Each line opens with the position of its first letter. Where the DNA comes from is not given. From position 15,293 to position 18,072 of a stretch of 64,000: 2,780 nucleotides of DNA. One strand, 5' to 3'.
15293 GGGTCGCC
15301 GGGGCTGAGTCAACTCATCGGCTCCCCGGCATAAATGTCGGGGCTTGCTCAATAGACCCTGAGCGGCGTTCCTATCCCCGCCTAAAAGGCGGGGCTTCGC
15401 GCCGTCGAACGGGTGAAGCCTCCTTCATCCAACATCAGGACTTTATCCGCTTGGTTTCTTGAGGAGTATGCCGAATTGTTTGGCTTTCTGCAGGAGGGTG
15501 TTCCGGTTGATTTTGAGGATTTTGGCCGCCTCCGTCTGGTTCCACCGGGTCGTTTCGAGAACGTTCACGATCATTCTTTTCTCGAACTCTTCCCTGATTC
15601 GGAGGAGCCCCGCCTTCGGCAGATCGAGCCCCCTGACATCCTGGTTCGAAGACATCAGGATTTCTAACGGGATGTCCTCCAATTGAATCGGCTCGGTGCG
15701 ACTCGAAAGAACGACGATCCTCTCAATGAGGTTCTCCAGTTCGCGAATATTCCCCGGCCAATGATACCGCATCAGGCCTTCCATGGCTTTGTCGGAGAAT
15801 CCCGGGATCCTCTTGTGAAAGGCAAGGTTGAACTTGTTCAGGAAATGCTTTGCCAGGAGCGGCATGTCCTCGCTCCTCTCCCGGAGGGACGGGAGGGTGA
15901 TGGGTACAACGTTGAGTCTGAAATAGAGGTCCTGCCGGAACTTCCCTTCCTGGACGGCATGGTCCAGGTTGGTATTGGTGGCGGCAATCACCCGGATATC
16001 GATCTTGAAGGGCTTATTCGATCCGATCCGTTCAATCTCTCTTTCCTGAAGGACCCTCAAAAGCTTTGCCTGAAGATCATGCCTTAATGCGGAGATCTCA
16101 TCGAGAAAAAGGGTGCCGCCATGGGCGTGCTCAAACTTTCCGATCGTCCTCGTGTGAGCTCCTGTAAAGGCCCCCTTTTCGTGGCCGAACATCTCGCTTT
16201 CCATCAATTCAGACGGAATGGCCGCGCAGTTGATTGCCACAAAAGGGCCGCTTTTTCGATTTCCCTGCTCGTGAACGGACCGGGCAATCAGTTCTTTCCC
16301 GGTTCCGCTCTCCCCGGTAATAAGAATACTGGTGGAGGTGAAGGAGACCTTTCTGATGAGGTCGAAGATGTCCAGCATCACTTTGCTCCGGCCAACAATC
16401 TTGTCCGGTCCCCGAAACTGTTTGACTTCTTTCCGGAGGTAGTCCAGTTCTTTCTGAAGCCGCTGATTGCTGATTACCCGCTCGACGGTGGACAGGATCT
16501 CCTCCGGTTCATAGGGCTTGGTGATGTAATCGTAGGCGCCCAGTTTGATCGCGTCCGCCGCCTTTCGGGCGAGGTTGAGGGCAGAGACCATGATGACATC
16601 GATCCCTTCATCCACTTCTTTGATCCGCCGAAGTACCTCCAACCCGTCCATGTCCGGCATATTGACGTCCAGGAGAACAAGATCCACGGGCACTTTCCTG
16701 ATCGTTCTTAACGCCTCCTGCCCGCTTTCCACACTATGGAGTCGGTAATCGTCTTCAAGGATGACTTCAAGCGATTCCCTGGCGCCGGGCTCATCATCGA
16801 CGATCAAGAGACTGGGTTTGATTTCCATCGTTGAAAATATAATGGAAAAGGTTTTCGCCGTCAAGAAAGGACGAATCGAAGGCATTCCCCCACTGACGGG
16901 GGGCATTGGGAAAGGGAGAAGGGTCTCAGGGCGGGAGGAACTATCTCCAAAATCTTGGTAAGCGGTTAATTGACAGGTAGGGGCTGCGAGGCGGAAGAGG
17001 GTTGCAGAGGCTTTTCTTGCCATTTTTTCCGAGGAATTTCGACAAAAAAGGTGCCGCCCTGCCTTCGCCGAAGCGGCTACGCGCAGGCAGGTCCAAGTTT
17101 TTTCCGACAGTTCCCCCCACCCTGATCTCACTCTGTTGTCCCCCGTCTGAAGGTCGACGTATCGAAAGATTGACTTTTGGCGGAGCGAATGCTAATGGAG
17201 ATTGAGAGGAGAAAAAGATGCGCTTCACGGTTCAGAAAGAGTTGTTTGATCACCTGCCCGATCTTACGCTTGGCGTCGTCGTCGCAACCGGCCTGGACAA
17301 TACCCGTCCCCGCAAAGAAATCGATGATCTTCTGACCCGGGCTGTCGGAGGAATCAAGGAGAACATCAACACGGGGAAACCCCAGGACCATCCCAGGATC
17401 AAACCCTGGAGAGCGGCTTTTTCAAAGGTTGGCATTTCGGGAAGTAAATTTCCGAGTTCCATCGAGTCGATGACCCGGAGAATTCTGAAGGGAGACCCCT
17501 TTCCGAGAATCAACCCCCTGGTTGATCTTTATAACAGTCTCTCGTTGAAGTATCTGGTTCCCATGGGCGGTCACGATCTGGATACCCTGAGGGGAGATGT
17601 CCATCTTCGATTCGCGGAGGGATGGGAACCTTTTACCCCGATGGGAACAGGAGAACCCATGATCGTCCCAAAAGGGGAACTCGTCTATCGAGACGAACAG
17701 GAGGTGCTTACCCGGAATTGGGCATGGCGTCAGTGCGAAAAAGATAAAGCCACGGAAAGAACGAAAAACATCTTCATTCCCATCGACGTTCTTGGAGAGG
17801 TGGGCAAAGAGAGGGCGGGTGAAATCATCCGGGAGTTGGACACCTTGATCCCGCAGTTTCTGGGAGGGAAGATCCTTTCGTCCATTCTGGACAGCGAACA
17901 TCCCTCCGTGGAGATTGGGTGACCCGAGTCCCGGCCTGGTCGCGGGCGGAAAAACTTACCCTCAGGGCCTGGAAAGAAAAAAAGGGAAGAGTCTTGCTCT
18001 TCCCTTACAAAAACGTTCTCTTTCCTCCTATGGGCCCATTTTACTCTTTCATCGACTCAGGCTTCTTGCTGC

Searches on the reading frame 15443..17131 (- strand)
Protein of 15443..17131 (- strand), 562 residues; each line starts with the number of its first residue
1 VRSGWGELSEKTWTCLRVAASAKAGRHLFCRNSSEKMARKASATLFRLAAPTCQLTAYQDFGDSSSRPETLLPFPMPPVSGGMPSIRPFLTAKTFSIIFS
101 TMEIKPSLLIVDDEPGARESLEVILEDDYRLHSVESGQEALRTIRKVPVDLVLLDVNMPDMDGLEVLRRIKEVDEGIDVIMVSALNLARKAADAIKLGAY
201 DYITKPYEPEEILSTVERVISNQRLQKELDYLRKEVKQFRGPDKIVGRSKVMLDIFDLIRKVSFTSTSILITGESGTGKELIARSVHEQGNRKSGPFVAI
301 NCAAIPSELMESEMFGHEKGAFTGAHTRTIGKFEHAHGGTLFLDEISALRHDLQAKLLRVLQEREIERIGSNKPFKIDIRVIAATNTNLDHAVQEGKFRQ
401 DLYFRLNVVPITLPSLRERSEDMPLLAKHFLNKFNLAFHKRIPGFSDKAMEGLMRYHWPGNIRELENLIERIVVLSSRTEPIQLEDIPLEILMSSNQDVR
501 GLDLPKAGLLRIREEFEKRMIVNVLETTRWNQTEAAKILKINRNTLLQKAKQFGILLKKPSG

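Call 6: search_protein_families(library=pfam, proteins=[window:15443-17131:-])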
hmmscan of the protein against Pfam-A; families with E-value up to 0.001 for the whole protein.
window:15443-17131:- (562 aa): 10 families
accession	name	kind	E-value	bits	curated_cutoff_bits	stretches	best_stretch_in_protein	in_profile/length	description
PF00158.32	Sigma54_activat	-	1.4e-71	240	20.2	1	245-411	1-167/168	Sigma-54 interaction domain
PF00072.30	Response_reg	-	6.2e-30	104.1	30.2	1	109-216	2-110/111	Response regulator receiver domain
PF25601.1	AAA_lid_14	-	3.7e-27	94.4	27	1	417-498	1-81/87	AAA+ ATPase lid domain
PF14532.12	Sigma54_activ_2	-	8.5e-22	78.3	25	1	246-416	1-138/138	Sigma-54 interaction domain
PF02954.25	HTH_8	-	2.6e-13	49.9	22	1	513-553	2-42/42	Bacterial regulatory protein, Fis family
PF07728.20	AAA_5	-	6.2e-08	33.2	22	1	269-389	2-125/139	AAA domain (dynein-related subfamily)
PF00004.35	AAA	-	9.7e-07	29.7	21.2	1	269-405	1-130/131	ATPase family associated with various cellular activities (AAA)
PF01078.27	Mg_chelatase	-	4.9e-05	23.3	20.3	0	324-387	93-158/207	Magnesium chelatase, subunit ChlI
PF13191.12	AAA_16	-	0.00011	23.2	32.6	1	245-305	2-63/167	AAA ATPase domain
PF07724.20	AAA_2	-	0.00013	22.5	27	1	267-412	4-137/166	AAA domain (Cdc48 subfamily)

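Call 11: find_homologous_proteins(query=window:15443-17131:-)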
Query window:15443-17131:- (562 aa): 8000 proteins with E <= 0.001 among 8000 candidates; the best 120 are listed.
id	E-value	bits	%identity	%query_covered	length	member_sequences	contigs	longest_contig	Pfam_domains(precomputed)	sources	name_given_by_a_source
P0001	1.4e-297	1006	100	82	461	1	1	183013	PF00158.33,PF25601.2,PF02954.26,PF00004.36,PF14532.13,PF07728.21,PF00072.31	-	-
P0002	5.2e-265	898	89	81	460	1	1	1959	PF00158.33,PF25601.2,PF02954.26,PF00004.36,PF14532.13,PF07728.21,PF00072.31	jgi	jgi:DNA-binding NtrC family response regulator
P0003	1.1e-257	874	87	81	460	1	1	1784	PF00158.33,PF25601.2,PF02954.26,PF00004.36,PF14532.13,PF07728.21,PF00072.31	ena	-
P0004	9.4e-254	861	87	80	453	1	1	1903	PF00158.33,PF25601.2,PF02954.26,PF00004.36,PF14532.13,PF07728.21,PF00072.31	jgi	-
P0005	5.6e-249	845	84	81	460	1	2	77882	PF00158.33,PF25601.2,PF02954.26,PF00004.36,PF14532.13,PF07728.21,PF00072.31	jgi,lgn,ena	-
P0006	6.0e-249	845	84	82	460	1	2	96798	PF00158.33,PF25601.2,PF02954.26,PF00004.36,PF14532.13,PF07728.21,PF00072.31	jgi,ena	jgi:two-component system response regulator AtoC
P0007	4.8e-248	842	84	81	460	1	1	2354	PF00158.33,PF25601.2,PF02954.26,PF00004.36,PF14532.13,PF07728.21,PF00072.31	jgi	-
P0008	4.8e-244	829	81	81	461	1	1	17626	PF00158.33,PF25601.2,PF02954.26,PF00004.36,PF14532.13,PF07728.21,PF00072.31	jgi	jgi:DNA-binding NtrC family response regulator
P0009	3.3e-239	813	81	81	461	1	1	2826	PF00158.33,PF06068.20,PF25601.2,PF02954.26,PF00004.36,PF14532.13,PF07728.21,PF00072.31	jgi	jgi:DNA-binding NtrC family response regulator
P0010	3.4e-238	810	80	81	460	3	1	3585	PF00158.33,PF07724.21,PF25601.2,PF02954.26,PF14532.13,PF07728.21,PF00072.31,PF01078.28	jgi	-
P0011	3.8e-236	803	77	84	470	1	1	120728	PF00158.33,PF25601.2,PF02954.26,PF00004.36,PF14532.13,PF07728.21,PF00072.31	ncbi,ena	-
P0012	4.2e-236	803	77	84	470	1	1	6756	PF00158.33,PF25601.2,PF02954.26,PF00004.36,PF14532.13,PF07728.21,PF00072.31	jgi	jgi:DNA-binding NtrC family response regulator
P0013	1.0e-235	802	77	84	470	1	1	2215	PF00158.33,PF25601.2,PF02954.26,PF00004.36,PF14532.13,PF07728.21,PF00072.31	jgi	jgi:DNA-binding NtrC family response regulator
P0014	1.3e-235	801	77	84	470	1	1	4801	PF00158.33,PF25601.2,PF02954.26,PF00004.36,PF14532.13,PF07728.21,PF00072.31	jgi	jgi:DNA-binding NtrC family response regulator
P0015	3.5e-235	800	79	81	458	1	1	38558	PF00158.33,PF25601.2,PF02954.26,PF14532.13,PF07728.21,PF00072.31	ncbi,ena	-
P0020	1.3e-233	795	80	81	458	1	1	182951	PF00158.33,PF25601.2,PF02954.26,PF00004.36,PF14532.13,PF07728.21,PF00072.31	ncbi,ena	-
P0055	3.5e-230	783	78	81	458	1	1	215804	PF00158.33,PF25601.2,PF02954.26,PF00004.36,PF14532.13,PF07728.21,PF00072.31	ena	-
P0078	1.1e-228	778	75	83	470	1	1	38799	PF00158.33,PF25601.2,PF02954.26,PF00004.36,PF14532.13,PF07728.21,PF00072.31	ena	-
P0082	1.5e-228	778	77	81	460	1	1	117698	PF00158.33,PF25601.2,PF02954.26,PF00004.36,PF14532.13,PF07728.21,PF00072.31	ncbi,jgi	jgi:DNA-binding NtrC family response regulator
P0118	1.2e-226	772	77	81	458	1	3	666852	PF00158.33,PF25601.2,PF02954.26,PF00004.36,PF14532.13,PF07728.21,PF00072.31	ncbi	-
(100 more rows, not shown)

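Call 12: find_encoding_contigs(protein=P0005, flank=6000, max_places=2)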
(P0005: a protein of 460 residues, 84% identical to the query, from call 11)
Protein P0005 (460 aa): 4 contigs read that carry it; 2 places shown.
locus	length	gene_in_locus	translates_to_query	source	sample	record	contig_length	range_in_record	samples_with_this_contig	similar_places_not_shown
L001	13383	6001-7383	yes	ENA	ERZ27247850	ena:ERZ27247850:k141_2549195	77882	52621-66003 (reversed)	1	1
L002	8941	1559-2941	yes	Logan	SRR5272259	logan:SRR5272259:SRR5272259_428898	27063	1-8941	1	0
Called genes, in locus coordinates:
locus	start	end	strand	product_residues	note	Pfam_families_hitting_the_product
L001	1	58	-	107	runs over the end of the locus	-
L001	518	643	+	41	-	-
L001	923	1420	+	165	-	PF00176:SNF2-rel_dom, PF04851:ResIII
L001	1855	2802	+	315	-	PF13020:NOV_C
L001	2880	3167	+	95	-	-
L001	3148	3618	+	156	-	PF13470:PIN_3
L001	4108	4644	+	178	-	-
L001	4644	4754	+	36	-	-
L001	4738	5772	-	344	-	PF08240:ADH_N, PF16912:Glu_dehyd_C, PF00107:ADH_zinc_N, PF13602:ADH_zinc_N_2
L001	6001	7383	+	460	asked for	PF00072:Response_reg, PF00158:Sigma54_activat, PF14532:Sigma54_activ_2, PF00004:AAA (weak), PF07728:AAA_5 (weak), PF25601:AAA_lid_14, PF02954:HTH_8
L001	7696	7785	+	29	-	-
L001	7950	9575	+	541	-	PF00496:SBP_bac_5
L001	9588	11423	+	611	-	PF17203:sCache_3_2 (weak), PF00672:HAMP, PF00989:PAS, PF08448:PAS_4, PF13426:PAS_9 (weak), PF00512:HisKA, PF02518:HATPase_c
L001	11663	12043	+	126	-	PF00072:Response_reg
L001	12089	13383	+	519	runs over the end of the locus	PF00989:PAS, PF08448:PAS_4, PF13188:PAS_8, PF13426:PAS_9, PF08447:PAS_3, PF00512:HisKA, PF02518:HATPase_c, PF00072:Response_reg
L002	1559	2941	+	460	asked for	PF00072:Response_reg, PF00158:Sigma54_activat, PF14532:Sigma54_activ_2, PF00004:AAA (weak), PF07728:AAA_5 (weak), PF25601:AAA_lid_14, PF02954:HTH_8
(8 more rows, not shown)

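Call 13: find_encoding_contigs(protein=P0011, flank=6000, max_places=2)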
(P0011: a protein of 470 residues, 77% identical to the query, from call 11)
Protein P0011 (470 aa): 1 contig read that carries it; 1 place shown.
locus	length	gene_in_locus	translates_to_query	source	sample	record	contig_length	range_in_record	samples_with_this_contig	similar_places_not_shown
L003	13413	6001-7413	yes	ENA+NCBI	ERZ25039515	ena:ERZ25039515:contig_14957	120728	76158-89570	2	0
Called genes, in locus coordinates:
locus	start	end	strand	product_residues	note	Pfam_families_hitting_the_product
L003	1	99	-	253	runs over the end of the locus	PF03746:LamB_YcsF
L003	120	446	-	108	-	PF13237:Fer4_10 (faint), PF14697:Fer4_21 (weak), PF12838:Fer4_7, PF13187:Fer4_9 (weak), PF00037:Fer4, PF12837:Fer4_6 (weak)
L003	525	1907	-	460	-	PF14691:Fer4_20, PF01262:AlaDh_PNT_C (faint), PF07992:Pyr_redox_2, PF12831:FAD_oxidored (faint), PF13450:NAD_binding_8 (weak), PF13738:Pyr_redox_3 (faint), PF00070:Pyr_redox (weak)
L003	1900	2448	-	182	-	PF01558:POR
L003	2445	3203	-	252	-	PF02775:TPP_enzyme_C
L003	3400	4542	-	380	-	PF01855:POR_N, PF02780:Transketolase_C (weak), PF17147:PFOR_II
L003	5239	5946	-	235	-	PF03483:B3_4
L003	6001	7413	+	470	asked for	PF00072:Response_reg, PF00158:Sigma54_activat, PF14532:Sigma54_activ_2, PF00004:AAA (weak), PF07728:AAA_5, PF25601:AAA_lid_14, PF02954:HTH_8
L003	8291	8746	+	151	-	PF00496:SBP_bac_5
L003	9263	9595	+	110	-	-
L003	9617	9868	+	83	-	-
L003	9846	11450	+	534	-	PF00672:HAMP, PF00989:PAS, PF08448:PAS_4, PF13426:PAS_9, PF00512:HisKA, PF02518:HATPase_c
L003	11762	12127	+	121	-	PF00072:Response_reg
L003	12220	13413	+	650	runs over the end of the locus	PF08447:PAS_3, PF00989:PAS, PF08448:PAS_4, PF13426:PAS_9, PF08447:PAS_3, PF00512:HisKA, PF02518:HATPase_c, PF00072:Response_reg, +2 more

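Call 14: find_encoding_contigs(protein=P0020, flank=6000, max_places=2)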
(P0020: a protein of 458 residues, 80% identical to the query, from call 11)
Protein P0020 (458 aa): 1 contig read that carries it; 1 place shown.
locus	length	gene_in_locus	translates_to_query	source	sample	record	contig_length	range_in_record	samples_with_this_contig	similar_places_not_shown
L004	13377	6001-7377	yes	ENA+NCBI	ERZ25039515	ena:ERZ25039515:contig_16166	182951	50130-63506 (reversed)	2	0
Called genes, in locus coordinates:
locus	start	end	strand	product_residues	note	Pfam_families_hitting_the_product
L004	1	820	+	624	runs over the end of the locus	-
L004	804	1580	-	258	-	PF00753:Lactamase_B, PF23023:Anti-Pycsar_Apyc1 (weak)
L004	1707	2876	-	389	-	PF02626:CT_A_B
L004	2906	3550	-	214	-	PF02682:CT_C_D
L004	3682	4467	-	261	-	PF03746:LamB_YcsF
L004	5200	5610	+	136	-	-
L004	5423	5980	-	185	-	PF03483:B3_4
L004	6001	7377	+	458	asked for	PF00072:Response_reg, PF00158:Sigma54_activat, PF14532:Sigma54_activ_2, PF00004:AAA (weak), PF07728:AAA_5, PF25601:AAA_lid_14, PF02954:HTH_8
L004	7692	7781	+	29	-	-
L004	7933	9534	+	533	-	PF00496:SBP_bac_5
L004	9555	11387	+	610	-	PF17203:sCache_3_2, PF00672:HAMP, PF00989:PAS, PF08448:PAS_4, PF13426:PAS_9, PF00512:HisKA, PF02518:HATPase_c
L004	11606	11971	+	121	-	PF00072:Response_reg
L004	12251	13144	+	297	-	PF12844:HTH_19 (weak), PF13413:HTH_25, PF11141:DUF2914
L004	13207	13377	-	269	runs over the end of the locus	PF06314:ADC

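Call 15: find_encoding_contigs(protein=P0118, flank=6000, max_places=2)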
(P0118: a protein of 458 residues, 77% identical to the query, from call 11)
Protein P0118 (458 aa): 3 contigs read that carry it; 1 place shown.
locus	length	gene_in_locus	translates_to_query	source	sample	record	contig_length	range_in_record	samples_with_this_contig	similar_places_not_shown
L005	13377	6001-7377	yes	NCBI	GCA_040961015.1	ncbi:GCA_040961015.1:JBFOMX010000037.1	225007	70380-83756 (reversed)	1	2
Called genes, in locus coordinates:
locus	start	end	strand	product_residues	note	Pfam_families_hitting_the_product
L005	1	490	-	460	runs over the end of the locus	PF14691:Fer4_20, PF01262:AlaDh_PNT_C (faint), PF00070:Pyr_redox (faint), PF07992:Pyr_redox_2, PF13450:NAD_binding_8 (weak), PF13738:Pyr_redox_3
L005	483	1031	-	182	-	PF01558:POR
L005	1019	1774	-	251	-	PF02775:TPP_enzyme_C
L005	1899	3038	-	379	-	PF01855:POR_N, PF02780:Transketolase_C (weak), PF17147:PFOR_II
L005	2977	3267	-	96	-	-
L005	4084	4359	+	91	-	-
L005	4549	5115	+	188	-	PF08534:Redoxin, PF00578:AhpC-TSA, PF02630:SCO1-SenC (weak), PF00085:Thioredoxin (weak), PF13098:Thioredoxin_2, PF13905:Thioredoxin_8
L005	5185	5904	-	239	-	PF03483:B3_4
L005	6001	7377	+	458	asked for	PF00072:Response_reg, PF00004:AAA (faint), PF00158:Sigma54_activat, PF14532:Sigma54_activ_2, PF07728:AAA_5 (weak), PF25601:AAA_lid_14, PF02954:HTH_8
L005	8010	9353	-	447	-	PF03448:MgtE_N, PF00571:CBS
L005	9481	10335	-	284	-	-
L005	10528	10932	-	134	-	PF00293:NUDIX, PF14815:NUDIX_4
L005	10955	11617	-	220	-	PF00990:GGDEF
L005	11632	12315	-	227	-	PF13353:Fer4_12 (weak), PF04055:Radical_SAM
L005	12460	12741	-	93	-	PF13192:Thioredoxin_3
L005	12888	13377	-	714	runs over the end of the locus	PF13597:NRDD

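Call 16: find_encoding_contigs(protein=P0055, flank=6000, max_places=2)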
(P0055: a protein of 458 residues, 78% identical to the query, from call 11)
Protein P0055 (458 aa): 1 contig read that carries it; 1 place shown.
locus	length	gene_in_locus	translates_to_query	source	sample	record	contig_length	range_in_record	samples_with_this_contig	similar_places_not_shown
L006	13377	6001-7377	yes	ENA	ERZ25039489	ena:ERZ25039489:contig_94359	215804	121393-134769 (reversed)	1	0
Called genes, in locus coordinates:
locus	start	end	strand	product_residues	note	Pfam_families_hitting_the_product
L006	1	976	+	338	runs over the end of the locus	PF01936:NYN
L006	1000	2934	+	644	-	PF25210:Kelch_FKB95 (faint)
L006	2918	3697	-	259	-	PF00753:Lactamase_B, PF23023:Anti-Pycsar_Apyc1 (weak)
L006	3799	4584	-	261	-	PF03746:LamB_YcsF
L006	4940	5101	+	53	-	-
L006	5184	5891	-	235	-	PF03483:B3_4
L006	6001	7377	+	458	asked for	PF00072:Response_reg, PF00158:Sigma54_activat, PF14532:Sigma54_activ_2, PF00004:AAA (weak), PF07728:AAA_5, PF25601:AAA_lid_14, PF02954:HTH_8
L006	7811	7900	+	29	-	-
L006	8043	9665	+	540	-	PF00496:SBP_bac_5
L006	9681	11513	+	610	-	PF17203:sCache_3_2, PF00672:HAMP, PF00989:PAS, PF08448:PAS_4 (weak), PF13426:PAS_9 (weak), PF00512:HisKA, PF02518:HATPase_c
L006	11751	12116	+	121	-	PF00072:Response_reg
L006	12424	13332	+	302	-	PF13413:HTH_25, PF11141:DUF2914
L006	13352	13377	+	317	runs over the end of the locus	PF00882:Zn_dep_PLPC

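Call 17: find_encoding_contigs(protein=P0082, flank=6000, max_places=2)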
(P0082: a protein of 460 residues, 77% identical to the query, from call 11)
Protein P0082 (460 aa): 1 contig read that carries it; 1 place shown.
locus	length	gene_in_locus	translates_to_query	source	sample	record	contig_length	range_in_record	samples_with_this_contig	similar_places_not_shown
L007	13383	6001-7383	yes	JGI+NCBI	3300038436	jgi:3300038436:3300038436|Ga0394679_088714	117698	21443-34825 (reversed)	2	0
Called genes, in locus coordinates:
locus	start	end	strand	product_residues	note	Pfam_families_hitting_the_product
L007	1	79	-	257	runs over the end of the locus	PF03746:LamB_YcsF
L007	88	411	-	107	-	PF14697:Fer4_21 (weak), PF12838:Fer4_7 (weak), PF00037:Fer4, PF12797:Fer4_2 (weak), PF12837:Fer4_6 (weak), PF13237:Fer4_10 (weak)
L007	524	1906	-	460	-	PF14691:Fer4_20, PF01262:AlaDh_PNT_C (faint), PF00070:Pyr_redox (faint), PF07992:Pyr_redox_2, PF13450:NAD_binding_8, PF01593:Amino_oxidase (faint), PF13738:Pyr_redox_3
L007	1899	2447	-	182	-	PF01558:POR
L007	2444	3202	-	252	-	PF02775:TPP_enzyme_C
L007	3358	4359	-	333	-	PF01855:POR_N, PF17147:PFOR_II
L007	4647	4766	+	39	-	-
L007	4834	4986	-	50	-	-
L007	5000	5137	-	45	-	-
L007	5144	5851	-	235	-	PF03483:B3_4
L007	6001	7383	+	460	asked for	PF00072:Response_reg, PF00158:Sigma54_activat, PF14532:Sigma54_activ_2, PF00004:AAA (weak), PF07728:AAA_5, PF25601:AAA_lid_14, PF02954:HTH_8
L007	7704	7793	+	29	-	-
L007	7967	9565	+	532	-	PF00496:SBP_bac_5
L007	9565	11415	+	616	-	PF17203:sCache_3_2 (weak), PF00672:HAMP, PF00989:PAS, PF08448:PAS_4, PF13426:PAS_9, PF00512:HisKA, PF02518:HATPase_c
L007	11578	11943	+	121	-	PF00072:Response_reg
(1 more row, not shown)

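Call 18: find_encoding_contigs(protein=P0078, flank=6000, max_places=2)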
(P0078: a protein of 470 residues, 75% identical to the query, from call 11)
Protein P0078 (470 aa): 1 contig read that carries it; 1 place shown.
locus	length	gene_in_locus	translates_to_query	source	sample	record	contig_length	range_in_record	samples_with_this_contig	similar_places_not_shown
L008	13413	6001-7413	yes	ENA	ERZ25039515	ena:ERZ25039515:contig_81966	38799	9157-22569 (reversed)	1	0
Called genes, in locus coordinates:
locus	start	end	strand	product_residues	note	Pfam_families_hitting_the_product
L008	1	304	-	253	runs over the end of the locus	PF03746:LamB_YcsF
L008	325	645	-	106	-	PF12797:Fer4_2 (faint), PF13237:Fer4_10 (faint), PF14697:Fer4_21 (weak), PF12838:Fer4_7, PF13187:Fer4_9 (weak), PF00037:Fer4, PF12837:Fer4_6 (weak)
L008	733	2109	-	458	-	PF14691:Fer4_20, PF01262:AlaDh_PNT_C (faint), PF00070:Pyr_redox (faint), PF07992:Pyr_redox_2, PF12831:FAD_oxidored (weak), PF13450:NAD_binding_8 (weak), PF13738:Pyr_redox_3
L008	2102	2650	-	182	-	PF01558:POR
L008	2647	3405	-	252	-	PF02775:TPP_enzyme_C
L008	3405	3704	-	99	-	PF02780:Transketolase_C, PF17147:PFOR_II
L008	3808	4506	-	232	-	PF01855:POR_N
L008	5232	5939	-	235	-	PF03483:B3_4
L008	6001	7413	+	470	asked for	PF00072:Response_reg, PF00158:Sigma54_activat, PF14532:Sigma54_activ_2, PF07728:AAA_5, PF00004:AAA (weak), PF25601:AAA_lid_14, PF02954:HTH_8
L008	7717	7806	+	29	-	-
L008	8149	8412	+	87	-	PF00496:SBP_bac_5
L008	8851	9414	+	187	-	PF00496:SBP_bac_5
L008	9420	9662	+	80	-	-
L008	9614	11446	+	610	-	PF17203:sCache_3_2, PF00672:HAMP, PF00989:PAS, PF08448:PAS_4 (weak), PF13426:PAS_9 (weak), PF00512:HisKA, PF02518:HATPase_c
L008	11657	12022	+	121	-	PF00072:Response_reg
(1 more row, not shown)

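Call 28: search_protein_families(library=ncbifam, proteins=[window:15443-16828:-], max_evalue=1)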
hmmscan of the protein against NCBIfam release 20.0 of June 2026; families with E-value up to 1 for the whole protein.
window:15443-16828:- (461 aa): 131 families (the best 25 are shown)
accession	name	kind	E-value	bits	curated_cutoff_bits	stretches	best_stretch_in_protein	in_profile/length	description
NF008469.0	PRK11361.1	equivalog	4.7e-138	460.7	714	1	5-454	5-456/461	acetoacetate metabolism transcriptional regulator AtoC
TIGR01818.1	ntrC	equivalog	1.5e-131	439.4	558.6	1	8-451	2-462/463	nitrogen regulation protein NR(I)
TIGR02915.1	PEP_resp_reg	equivalog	1.2e-122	409.9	502.6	1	7-454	1-444/445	PEP-CTERM-box response regulator transcription factor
NF041552.1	TF_PrdR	equivalog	9.2e-119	397.4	795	1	122-452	245-576/577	sigma-54 dependent transcriptional regulator PrdR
NF007689.0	PRK10365.1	equivalog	2e-114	382.8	760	1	7-448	8-438/441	sigma-54-dependent response regulator transcription factor ZraR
TIGR01817.1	nifA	equivalog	1.1e-109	367.6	528.85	1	123-385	179-437/534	nif-specific transcriptional activator NifA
NF051870.1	NAssimRespRegNtrX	equivalog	2e-109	366.5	600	1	7-454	4-452/452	nitrogen assimilation response regulator NtrX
NF050807.1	TransRegFlbDCaul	equivalog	1.8e-107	360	750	1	23-452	20-438/454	sigma-54-dependent transcriptional regulator FlbD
NF008176.1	PRK10923.1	equivalog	1.6e-106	356.7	620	2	7-398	6-393/469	nitrogen regulation protein NR(I)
NF011695.0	PRK15115.1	equivalog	5.9e-106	354.9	763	1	6-444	8-428/445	two-component system response regulator GlrR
NF049963.1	RespRegFlgRCampy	domain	8.5e-106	354.4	750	1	7-453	3-428/429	fla regulon two-component system response regulator FlgR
NF041946.1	LuxO_transreg_Vib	equivalog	2.1e-103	346.6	800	1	30-395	23-385/463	quorum-sensing sigma-54 dependent transcriptional regulator LuxO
NF003451.0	PRK05022.1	equivalog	3.3e-100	336.2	476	1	126-454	174-510/512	nitric oxide reductase transcriptional regulator NorR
NF041906.1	V4R_TF_MobR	exception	6.5e-98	328.5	999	1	124-450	210-542/544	phenol degradation transcriptional regulator MobR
NF038308.1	RNA_repair_RtcR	equivalog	3.8e-96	323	650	1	94-446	130-505/530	RNA repair transcriptional activator RtcR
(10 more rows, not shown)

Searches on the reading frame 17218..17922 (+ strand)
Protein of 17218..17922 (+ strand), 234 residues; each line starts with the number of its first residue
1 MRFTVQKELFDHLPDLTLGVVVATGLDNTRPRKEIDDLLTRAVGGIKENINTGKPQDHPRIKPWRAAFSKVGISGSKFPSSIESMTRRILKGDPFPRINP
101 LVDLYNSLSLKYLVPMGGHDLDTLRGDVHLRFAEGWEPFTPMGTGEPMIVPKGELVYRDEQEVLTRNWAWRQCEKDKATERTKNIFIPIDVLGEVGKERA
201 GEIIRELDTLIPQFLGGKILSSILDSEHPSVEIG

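Call 6: search_protein_families(library=pfam, proteins=[window:17218-17922:+])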
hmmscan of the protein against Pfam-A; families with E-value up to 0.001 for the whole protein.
window:17218-17922:+ (234 aa): 1 family
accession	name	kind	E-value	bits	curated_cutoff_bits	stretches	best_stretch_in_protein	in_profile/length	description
PF03483.22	B3_4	-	3.1e-26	92.5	29.3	1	64-192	2-127/174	B3/4 domain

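Call 28: search_protein_families(library=ncbifam, proteins=[window:17218-17922:+], max_evalue=1)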
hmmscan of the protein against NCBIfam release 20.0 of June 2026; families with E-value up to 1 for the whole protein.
window:17218-17922:+ (234 aa): 1 family
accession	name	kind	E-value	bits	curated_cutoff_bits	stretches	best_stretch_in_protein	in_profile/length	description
TIGR00472.1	pheT_bact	equivalog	0.0011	17.3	402.65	1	68-165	220-315/798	phenylalanine--tRNA ligase subunit beta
